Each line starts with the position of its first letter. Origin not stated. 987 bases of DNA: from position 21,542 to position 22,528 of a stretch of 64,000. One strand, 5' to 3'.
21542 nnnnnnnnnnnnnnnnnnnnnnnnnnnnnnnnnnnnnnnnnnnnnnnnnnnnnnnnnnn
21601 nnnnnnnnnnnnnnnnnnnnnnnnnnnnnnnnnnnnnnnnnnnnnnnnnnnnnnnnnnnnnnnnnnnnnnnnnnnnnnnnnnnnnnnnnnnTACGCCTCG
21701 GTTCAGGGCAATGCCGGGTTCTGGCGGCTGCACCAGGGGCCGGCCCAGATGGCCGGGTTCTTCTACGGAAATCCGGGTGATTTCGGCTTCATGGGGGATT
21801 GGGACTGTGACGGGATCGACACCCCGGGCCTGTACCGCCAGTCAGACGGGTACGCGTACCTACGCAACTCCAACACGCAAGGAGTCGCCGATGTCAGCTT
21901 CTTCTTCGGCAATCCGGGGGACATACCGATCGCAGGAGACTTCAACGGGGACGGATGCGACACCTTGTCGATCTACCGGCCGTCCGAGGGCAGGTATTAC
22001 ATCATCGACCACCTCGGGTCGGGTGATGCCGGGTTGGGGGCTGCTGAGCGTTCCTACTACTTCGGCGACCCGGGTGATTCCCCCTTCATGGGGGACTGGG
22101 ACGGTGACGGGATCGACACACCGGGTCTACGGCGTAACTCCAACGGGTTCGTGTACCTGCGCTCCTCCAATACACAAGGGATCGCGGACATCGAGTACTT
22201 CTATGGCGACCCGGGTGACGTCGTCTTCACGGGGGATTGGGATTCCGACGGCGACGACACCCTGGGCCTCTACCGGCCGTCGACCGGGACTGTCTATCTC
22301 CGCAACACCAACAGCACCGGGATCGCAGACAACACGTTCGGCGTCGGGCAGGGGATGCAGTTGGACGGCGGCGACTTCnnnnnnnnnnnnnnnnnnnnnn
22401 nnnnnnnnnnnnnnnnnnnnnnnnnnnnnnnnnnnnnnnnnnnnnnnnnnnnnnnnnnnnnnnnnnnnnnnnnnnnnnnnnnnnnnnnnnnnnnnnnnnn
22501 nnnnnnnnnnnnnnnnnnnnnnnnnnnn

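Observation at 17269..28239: Five neighbouring secreted enzymes share one conserved ~200-aa four-repeat (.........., FG-GAP/VCBS-like) module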

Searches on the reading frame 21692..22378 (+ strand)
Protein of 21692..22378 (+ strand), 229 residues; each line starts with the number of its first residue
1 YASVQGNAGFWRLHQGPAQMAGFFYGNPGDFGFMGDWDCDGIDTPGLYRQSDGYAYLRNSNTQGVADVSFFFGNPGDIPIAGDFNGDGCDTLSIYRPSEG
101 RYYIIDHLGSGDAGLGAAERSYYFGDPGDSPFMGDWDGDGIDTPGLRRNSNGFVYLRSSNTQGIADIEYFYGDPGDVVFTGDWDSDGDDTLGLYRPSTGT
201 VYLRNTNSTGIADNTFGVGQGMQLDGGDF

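Call 12: find_homologous_proteins(query=A1, max_evalue=0.00001)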
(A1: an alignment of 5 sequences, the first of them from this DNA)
Query A1 (5 sequences) (229 aa, profile of the alignment): 3693 proteins with E <= 0.00001 among 8000 candidates; the best 120 are listed.
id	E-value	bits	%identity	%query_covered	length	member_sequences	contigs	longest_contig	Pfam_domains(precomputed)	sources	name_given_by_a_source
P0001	3.1e-123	428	97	100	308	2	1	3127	PF00082.28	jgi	jgi:hypothetical protein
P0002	2.4e-120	418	63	92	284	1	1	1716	-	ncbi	ncbi:MAG: hypothetical protein ACRDXF_05095, partial [Acidimicrobiia bacterium]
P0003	6.2e-120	417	66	94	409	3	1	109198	PF07995.18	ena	-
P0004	1.7e-119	415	67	83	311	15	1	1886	-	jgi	jgi:hypothetical protein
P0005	3.9e-119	414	65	89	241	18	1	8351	-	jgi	jgi:hypothetical protein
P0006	4.9e-119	414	81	96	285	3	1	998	-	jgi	jgi:hypothetical protein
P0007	1.2e-118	413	66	83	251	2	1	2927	-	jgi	jgi:hypothetical protein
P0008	1.7e-118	412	59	96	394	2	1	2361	PF01551.30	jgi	jgi:hypothetical protein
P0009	1.8e-117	409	60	94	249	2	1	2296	-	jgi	jgi:hypothetical protein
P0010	3.3e-117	408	77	97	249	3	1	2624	-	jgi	jgi:hypothetical protein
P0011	3.8e-117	408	60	92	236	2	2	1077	-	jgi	jgi:hypothetical protein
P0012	4.9e-117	407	63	89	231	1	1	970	-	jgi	jgi:hypothetical protein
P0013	9.9e-117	406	84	94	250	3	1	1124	-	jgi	jgi:hypothetical protein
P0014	1.0e-116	406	79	100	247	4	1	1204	-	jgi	jgi:hypothetical protein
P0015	7.2e-116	404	84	100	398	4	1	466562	PF00082.28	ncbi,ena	-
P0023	3.4e-112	392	73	100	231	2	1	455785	-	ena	-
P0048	8.3e-107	374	69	100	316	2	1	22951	-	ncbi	-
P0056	3.5e-106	372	60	94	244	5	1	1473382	-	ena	-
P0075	3.4e-104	365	63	88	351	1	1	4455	PF13517.13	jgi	jgi:hypothetical protein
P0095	4.9e-103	362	61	89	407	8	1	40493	PF00188.33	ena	-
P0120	9.3e-102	357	62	97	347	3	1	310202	-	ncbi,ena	-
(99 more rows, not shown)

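Call 13: search_solved_structures(query=A1, max_evalue=10, show_alignments=2)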
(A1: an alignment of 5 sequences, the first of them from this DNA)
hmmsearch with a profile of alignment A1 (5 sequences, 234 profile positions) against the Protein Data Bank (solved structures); distinct sequences matched with E-value up to 10: 3.
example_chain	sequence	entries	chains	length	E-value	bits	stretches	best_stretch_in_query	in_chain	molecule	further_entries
5xz4_A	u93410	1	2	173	0.28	13.7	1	161-224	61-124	Bumblebee peptidoglycan recognition protein SA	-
5xzt_A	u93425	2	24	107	0.66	12.5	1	26-89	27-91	Hydroxynitrile lyase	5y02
5xzq_A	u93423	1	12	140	1.2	11.6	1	27-89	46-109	Hydroxynitrile lyase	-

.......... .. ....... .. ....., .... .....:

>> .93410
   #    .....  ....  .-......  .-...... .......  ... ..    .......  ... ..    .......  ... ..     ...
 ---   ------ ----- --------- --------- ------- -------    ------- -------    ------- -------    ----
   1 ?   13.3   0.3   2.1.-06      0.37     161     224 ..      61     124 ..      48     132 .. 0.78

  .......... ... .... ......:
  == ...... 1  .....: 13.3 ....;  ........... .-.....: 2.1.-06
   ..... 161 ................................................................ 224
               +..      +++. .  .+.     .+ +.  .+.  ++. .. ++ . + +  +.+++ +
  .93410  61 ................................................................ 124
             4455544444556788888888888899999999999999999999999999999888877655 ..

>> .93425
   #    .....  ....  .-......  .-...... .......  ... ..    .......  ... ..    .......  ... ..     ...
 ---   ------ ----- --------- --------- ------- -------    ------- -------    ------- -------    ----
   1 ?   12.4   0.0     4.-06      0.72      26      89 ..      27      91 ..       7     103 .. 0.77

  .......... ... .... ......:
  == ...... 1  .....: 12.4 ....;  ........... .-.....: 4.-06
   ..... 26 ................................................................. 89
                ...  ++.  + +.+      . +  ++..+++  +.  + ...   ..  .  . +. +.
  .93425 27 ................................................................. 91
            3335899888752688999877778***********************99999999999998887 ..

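Call 21: find_encoding_contigs(protein=P0003, flank=10000, max_places=4)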
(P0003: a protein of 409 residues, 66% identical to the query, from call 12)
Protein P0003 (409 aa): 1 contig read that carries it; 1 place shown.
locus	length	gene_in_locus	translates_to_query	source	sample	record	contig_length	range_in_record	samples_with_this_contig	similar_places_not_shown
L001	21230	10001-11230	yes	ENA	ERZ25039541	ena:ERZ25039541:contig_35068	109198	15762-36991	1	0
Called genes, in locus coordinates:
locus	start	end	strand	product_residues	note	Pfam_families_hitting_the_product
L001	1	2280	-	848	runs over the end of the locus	PF13439:Glyco_transf_4, PF13579:Glyco_trans_4_4 (weak), PF00534:Glycos_transf_1, PF13692:Glyco_trans_1_4, PF00535:Glycos_transf_2, PF10111:Glyco_tranf_2_2 (faint), PF13641:Glyco_tranf_2_3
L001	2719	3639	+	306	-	PF04932:Wzy_C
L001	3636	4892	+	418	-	-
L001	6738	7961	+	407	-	PF01551:Peptidase_M23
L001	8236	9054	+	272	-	PF00082:Peptidase_S8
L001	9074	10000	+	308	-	PF00082:Peptidase_S8 (weak)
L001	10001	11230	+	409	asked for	PF07995:GSDH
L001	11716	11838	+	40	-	-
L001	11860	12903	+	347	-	PF00535:Glycos_transf_2, PF10066:DUF2304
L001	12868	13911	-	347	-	PF00535:Glycos_transf_2, PF13641:Glyco_tranf_2_3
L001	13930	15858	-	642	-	PF08486:SpoIID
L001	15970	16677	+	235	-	-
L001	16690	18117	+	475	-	PF02789:Peptidase_M17_N, PF00883:Peptidase_M17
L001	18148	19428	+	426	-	PF02397:Bac_transf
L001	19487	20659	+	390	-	-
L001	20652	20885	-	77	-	-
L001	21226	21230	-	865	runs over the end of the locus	PF00912:Transgly, PF00905:Transpeptidase, PF03793:PASTA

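Call 24: predict_structure(alignment_id=A2)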
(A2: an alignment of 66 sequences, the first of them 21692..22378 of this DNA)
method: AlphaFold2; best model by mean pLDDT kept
length: 229 residues; sequences in the alignment: 66
mean_pLDDT: 94.0   pTM: 0.87
mean pLDDT of the five models: 94.0, 93.1, 93.1, 92.9, 92.2
residues with pLDDT >= 90: 203; 70-90: 26; 50-70: 0; < 50: 0
segments of 3 or more residues with pLDDT < 50: none
pLDDT, mean of each block of 10 residues (from residue 1): 92 92 93 96 96 95 95 93 96 94 92 86 91 96 96 96 96 95 95 95 96 94 91
secondary structure, 60 per line:
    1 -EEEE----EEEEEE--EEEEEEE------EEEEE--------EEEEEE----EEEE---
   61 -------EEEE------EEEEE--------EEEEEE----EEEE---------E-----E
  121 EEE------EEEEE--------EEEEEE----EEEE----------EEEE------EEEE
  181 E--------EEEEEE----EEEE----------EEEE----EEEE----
elements in order: E2-5 E10-15 E18-24 E31-35 E44-49 E54-57 E68-71 E78-82 E91-96 E101-104 E120-123 E130-134 E143-148 E153-156 E167-170 E177-181 E190-195 E200-203 E214-217 E222-225

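Call 25: search_protein_representatives(alignment_id=A1)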
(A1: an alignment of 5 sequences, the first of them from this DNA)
Query: 5 sequences, 234 profile positions. Proteins with E-value up to 0.001 (for the whole library): 28113; up to 1e-10: 19772; up to 1e-30: 6140. The best 150 are listed.
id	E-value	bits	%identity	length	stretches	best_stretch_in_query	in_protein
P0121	5.5e-163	556.1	-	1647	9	94-224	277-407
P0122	2.4e-156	534.3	-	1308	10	61-225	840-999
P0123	1.7e-139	479.2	-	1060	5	28-221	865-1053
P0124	1.2e-134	463.3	-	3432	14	125-209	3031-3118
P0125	5.3e-133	457.9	-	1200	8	62-224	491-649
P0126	1.1e-130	450.4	-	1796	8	29-224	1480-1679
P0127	4.2e-123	425.5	-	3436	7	31-228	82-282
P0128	1.3e-122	423.9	-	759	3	27-201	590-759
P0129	2.5e-118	409.9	-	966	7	124-224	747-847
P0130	1.3e-113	394.5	-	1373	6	61-226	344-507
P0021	2.5e-113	393.5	-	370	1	4-223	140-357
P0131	5.0e-113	392.6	-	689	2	8-228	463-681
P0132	4.6e-112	389.4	-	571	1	8-229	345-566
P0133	7.0e-112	388.8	-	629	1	4-230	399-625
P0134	4.5e-111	386.2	-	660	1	6-228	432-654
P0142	6.2e-105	366.1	-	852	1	10-230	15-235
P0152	1.4e-103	361.7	-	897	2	2-232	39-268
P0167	1.7e-102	358.1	-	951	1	7-231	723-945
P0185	9.4e-101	352.4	-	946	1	10-227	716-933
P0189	1.6e-100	351.6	-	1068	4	38-224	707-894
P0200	9.6e-100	349.1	-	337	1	11-226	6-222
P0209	2.7e-99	347.6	-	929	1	3-230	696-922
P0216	4.2e-99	347.0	-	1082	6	7-225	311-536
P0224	9.1e-99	345.9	-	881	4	24-214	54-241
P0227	1.1e-98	345.6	-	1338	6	11-216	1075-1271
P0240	4.3e-98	343.7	-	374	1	8-229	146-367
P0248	9.9e-98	342.5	-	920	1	10-225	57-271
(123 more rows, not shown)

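Call 27: fold_search(model_id=the predicted structure, library=pdb)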
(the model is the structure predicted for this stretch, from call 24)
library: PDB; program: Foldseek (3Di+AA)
matches with E <= 10: 676; with E <= 0.001: 8
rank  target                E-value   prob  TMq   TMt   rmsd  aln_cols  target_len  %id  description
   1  9v86_B                5.3e-06  1.00  0.47  0.31   5.1       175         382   15  Cryo-EM structure of KICSTOR CCC complex (state 3) (released 2025-11-12)
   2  9v6e_B                8.9e-06  1.00  0.47  0.31   6.9       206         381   14  Cryo-EM structure of human full length KICSTOR complex (state 1) (released 2025-11-12)
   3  9oee_A                1.1e-05  1.00  0.56  0.23   6.7       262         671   20  S. griseus TUA bound UmbA4 complexes (released 2025-12-17)
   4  9v9n_B                4.3e-05  1.00  0.48  0.32   4.7       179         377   14  Cryo-EM structure of KICSTOR CCC complex (state 5) (released 2025-11-12)
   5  9v80_B                5.0e-05  1.00  0.46  0.30   7.0       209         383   12  Cryo-EM structure of KICSTOR CCC complex (state 4) (released 2025-11-12)
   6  9van_B                8.4e-05  1.00  0.46  0.30   6.8       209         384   12  Cryo-EM structure of human full length KICSTOR complex (state 2) (released 2025-11-12)
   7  9o5a_G                9.3e-05  1.00  0.48  0.31   6.7       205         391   12  The KICSTOR-GATOR1 complex (released 2026-02-18)
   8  6vbu_2                8.7e-04  1.00  0.44  0.19   6.0       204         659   16  Structure of the bovine BBSome complex (released 2020-01-29)
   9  6voa_B                1.2e-03  1.00  0.42  0.19   7.4       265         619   14  Cryo-EM structure of the BBSome-ARL6 complex (released 2020-06-24)
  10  8xfg_A                1.5e-03  1.00  0.49  0.19   7.0       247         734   17  Cryo-EM structure of integrin ITGAV, ITGB3 and CYCLO (RGDFK) complex, conformation 1 (released 2024-12-18)
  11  4v0n_B                1.9e-03  1.00  0.44  0.33   7.2       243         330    7  Crystal structure of BBS1N in complex with ARL6DN, soaked with mercury (released 2014-11-19)
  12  6voa_C                2.0e-03  1.00  0.42  0.19   6.9       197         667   14  Cryo-EM structure of the BBSome-ARL6 complex (released 2020-06-24)
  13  6vbv_7                2.0e-03  1.00  0.42  0.18   6.9       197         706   14  Structure of the bovine BBSome:ARL6:GTP complex (released 2020-01-29)
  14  6vnw_C                2.0e-03  1.00  0.42  0.19   6.9       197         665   14  Cryo-EM structure of apo-BBSome (released 2020-07-01)
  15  4v0n_D                2.2e-03  1.00  0.44  0.35   6.9       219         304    9  Crystal structure of BBS1N in complex with ARL6DN, soaked with mercury (released 2014-11-19)
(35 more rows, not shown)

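Call 32: find_related_loci(query=A1, collection=genome_contigs, flank=3000)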
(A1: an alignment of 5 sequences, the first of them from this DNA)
Query A1 (229 aa) in genome_contigs; peptide patterns used: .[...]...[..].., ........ (x = any residue, [..] = any of these).
451 stretches matched a pattern; 367 encode a relative of the query (tblastn E <= 1e-3); the best 80 are kept; 80 distinct loci.
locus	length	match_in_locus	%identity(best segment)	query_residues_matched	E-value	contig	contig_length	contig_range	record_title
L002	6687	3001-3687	94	1-229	1e-146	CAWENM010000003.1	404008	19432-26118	MAG: uncultured Acidobacteriota bacterium isolate MFD02360.bin.1.245 genome assembly, contig: contig_14618, whole genome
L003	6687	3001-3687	93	1-229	6e-142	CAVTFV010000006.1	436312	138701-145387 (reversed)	MAG: uncultured Acidobacteriota bacterium isolate MFD09267.bin.1.163 genome assembly, contig: contig_46144, whole genome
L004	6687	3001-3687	84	1-229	3e-129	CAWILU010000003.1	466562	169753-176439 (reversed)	MAG: uncultured Acidobacteriota bacterium isolate MFD05176.bin.2.204 genome assembly, contig: contig_44861, whole genome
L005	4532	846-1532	82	1-229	6e-130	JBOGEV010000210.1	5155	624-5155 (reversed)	MAG: Acidimicrobiia bacterium isolate M3-S_maxbin2.bin.341 k127_802680, whole genome shotgun sequence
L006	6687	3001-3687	81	1-229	3e-129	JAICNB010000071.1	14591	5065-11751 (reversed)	MAG: Acidimicrobiia bacterium isolate OF_bin.16 k141_217371_length_14591_cov_10.0104, whole genome shotgun sequence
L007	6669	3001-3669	84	1-223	1e-120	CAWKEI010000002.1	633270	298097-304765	MAG: uncultured Acidobacteriota bacterium isolate MFD08497.bin.1.135 genome assembly, contig: contig_109116, whole genom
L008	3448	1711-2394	80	1-219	5e-123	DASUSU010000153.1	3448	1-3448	MAG TPA_asm: Acidimicrobiia bacterium isolate SMAG_U1744 k141_1598882, whole genome shotgun sequence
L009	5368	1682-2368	80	1-229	8e-118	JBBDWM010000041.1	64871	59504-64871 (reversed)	MAG: Acidimicrobiia bacterium isolate LejiaD_63_54 Lejia_D_820_length_64871_cov_33, whole genome shotgun sequence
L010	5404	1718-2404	79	1-229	2e-117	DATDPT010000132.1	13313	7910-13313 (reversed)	MAG TPA_asm: Acidimicrobiia bacterium isolate SMAG_U7928 k141_93752, whole genome shotgun sequence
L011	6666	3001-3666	80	7-219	5e-116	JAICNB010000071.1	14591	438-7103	MAG: Acidimicrobiia bacterium isolate OF_bin.16 k141_217371_length_14591_cov_10.0104, whole genome shotgun sequence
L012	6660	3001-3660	80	9-219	1e-113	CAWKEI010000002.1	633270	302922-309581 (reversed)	MAG: uncultured Acidobacteriota bacterium isolate MFD08497.bin.1.135 genome assembly, contig: contig_109116, whole genom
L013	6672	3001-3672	77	5-219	3e-112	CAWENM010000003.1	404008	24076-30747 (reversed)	MAG: uncultured Acidobacteriota bacterium isolate MFD02360.bin.1.245 genome assembly, contig: contig_14618, whole genome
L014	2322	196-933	78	8-223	1e-117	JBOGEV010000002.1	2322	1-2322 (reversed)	MAG: Acidimicrobiia bacterium isolate M3-S_maxbin2.bin.341 k127_3675515, whole genome shotgun sequence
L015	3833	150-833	78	2-229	7e-112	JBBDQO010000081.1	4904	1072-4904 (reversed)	MAG: Acidimicrobiia bacterium isolate LejiaC_64_14 Lejia_C_37996_length_4904_cov_7, whole genome shotgun sequence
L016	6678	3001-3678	79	4-229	6e-111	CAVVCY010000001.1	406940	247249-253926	MAG: uncultured Acidobacteriota bacterium isolate MFD02242.bin.2.132 genome assembly, contig: contig_12036, whole genome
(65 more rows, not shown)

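Call 40: search_protein_families(library=pfam, alignment_id=A3, max_evalue=0.001)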
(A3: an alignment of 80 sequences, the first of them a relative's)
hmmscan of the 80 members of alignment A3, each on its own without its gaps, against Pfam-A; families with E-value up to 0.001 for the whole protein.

A. member 1, P0181 (630 aa): 5 families
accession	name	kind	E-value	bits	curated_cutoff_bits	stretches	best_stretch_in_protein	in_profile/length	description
PF07676.18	PD40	-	5.1e-22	77.7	20.9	2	72-99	12-38/38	WD40-like Beta Propeller Repeat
PF00930.27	DPPIV_N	-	2.7e-08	33.4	22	0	94-148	22-77/354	Dipeptidyl peptidase IV (DPP IV) N-terminal region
PF17963.7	Big_9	-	8.8e-07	30.2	23.6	1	298-384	4-86/89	Bacterial Ig domain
PF25174.1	Beta-prop_THOC3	-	2.7e-05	23.8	305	1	106-183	81-159/272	THOC3 beta-propeller domain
PF17803.7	Cadherin_4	-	4.3e-05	24.4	25.1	1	298-356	14-71/71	Bacterial cadherin-like domain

B. families by the number of members that match (of 80 scanned): 60 families (the first 25 are shown)
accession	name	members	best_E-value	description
PF07676.18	PD40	11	1.2e-32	WD40-like Beta Propeller Repeat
PF00930.27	DPPIV_N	8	1.8e-10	Dipeptidyl peptidase IV (DPP IV) N-terminal region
PF25174.1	Beta-prop_THOC3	5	6e-07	THOC3 beta-propeller domain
PF00089.32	Trypsin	4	8.6e-54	Trypsin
PF00082.27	Peptidase_S8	4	3.5e-47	Subtilase family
PF17963.7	Big_9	4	7e-47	Bacterial Ig domain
PF17803.7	Cadherin_4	4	3.6e-45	Bacterial cadherin-like domain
PF13517.12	FG-GAP_3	4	2.8e-36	FG-GAP-like repeat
PF18911.6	PKD_4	4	1.1e-13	PKD domain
PF07995.17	GSDH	3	9e-40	Glucose / Sorbosone dehydrogenase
PF13229.12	Beta_helix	3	1.2e-14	Right handed beta helix region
PF00801.26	PKD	3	2.1e-08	PKD domain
PF11369.13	DUF3160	2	1.1e-120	Protein of unknown function (DUF3160)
PF06739.17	SBBP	2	1.2e-55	Beta-propeller repeat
PF00413.30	Peptidase_M10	2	2.1e-23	Matrixin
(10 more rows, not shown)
